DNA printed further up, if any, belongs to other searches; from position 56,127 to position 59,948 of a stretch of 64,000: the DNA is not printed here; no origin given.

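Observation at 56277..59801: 1174-aa RecB-like nuclease + RNase H-like + SF1 (DNA2-like) helicase fusion next to orphan brnA and hicAB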

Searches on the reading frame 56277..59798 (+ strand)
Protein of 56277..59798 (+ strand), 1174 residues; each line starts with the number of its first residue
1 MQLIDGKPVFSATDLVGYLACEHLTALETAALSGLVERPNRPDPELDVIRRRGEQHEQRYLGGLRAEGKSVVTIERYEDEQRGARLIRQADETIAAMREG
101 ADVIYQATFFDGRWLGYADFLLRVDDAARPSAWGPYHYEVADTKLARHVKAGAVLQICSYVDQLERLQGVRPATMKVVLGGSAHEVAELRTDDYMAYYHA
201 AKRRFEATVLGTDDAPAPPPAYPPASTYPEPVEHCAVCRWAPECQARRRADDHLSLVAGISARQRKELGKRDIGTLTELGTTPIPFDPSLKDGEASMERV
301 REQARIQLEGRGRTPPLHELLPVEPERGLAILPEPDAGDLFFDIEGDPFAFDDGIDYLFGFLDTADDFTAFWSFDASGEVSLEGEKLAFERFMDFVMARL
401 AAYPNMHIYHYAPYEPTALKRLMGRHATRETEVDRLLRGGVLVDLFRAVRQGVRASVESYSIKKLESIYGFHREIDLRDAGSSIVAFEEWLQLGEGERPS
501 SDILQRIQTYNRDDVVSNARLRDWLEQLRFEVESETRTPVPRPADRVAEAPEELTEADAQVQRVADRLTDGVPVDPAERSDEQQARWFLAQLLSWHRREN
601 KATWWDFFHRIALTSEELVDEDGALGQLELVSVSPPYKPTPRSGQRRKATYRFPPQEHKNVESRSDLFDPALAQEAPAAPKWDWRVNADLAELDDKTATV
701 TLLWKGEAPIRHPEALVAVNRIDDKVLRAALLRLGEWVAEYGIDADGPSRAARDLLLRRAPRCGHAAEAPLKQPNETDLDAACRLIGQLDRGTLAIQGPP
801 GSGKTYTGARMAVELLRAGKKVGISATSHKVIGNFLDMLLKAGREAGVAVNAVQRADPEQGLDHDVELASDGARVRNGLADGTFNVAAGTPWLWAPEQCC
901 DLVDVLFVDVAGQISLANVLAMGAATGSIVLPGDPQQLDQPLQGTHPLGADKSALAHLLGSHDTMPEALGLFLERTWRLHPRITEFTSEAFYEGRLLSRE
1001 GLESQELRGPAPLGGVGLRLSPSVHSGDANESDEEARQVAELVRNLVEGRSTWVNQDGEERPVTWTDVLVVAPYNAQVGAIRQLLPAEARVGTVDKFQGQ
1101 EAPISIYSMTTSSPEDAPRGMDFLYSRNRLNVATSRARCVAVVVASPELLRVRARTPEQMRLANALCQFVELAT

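Call 3: search_protein_families(library=pfam, proteins=[window:56277-59798:+], max_evalue=0.01)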
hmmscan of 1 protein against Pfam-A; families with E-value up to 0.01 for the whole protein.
window:56277-59798:+ (1174 aa): 4 families
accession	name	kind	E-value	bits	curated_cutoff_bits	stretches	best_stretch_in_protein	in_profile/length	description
PF13087.12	AAA_12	-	3.5e-24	85.9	27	1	967-1146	14-193/195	AAA domain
PF13482.12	RNase_H_2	-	1.4e-23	84.1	22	1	340-525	1-164/165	RNase_H superfamily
PF13086.12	AAA_11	-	1.4e-05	25.4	27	1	777-857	5-93/257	AAA domain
PF13604.12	AAA_30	-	9.3e-05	22.7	27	1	789-940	16-130/191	AAA domain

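Call 4: search_protein_families(library=ncbifam, proteins=[window:56277-59798:+], max_evalue=0.01)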
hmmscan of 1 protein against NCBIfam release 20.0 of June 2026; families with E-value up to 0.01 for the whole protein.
window:56277-59798:+ (1174 aa): 4 families
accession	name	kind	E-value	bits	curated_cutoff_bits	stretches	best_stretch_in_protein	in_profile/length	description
TIGR03491.1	TIGR03491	subfamily_domain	1.6e-75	254.8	97.45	1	12-525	3-462/462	TM0106 family RecB-like putative nuclease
TIGR00376.1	TIGR00376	hypoth_equivalog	8.3e-23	80.7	348.9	3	1063-1153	527-617/639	IGHMBP2 family helicase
NF040671.1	PLuB_AAA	exception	8.1e-18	63.2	999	2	971-1147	1048-1232/1256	PLuB system helicase-like protein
NF005230.0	PRK06731.1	equivalog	0.006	15.8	553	1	792-851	87-145/281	flagellar biosynthesis regulator FlhF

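Call 5: search_protein_families(library=padloc, proteins=[window:56277-59798:+], max_evalue=0.01)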
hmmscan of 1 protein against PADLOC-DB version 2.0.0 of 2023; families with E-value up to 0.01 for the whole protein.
window:56277-59798:+ (1174 aa): 6 families
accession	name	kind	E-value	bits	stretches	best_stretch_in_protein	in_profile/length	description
PDLC03920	MkoA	-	8.9e-33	111.7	2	973-1154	890-1084/1112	-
PDLC03924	MkoC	-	4.3e-23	79.4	1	967-1166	767-963/1136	-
PDLC03921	MkoA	-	1.7e-19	67.1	1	966-1152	1370-1572/1607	-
PDLC02895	DpdJ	-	4.4e-16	55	1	780-1170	52-477/2112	DpdJ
PDLC04140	mad8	-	0.00042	17.9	1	791-829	27-67/314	mads_8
PDLC01515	Csx3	-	0.0013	16.4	0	903-940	87-124/183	"CAS-I,CAS-III; associated"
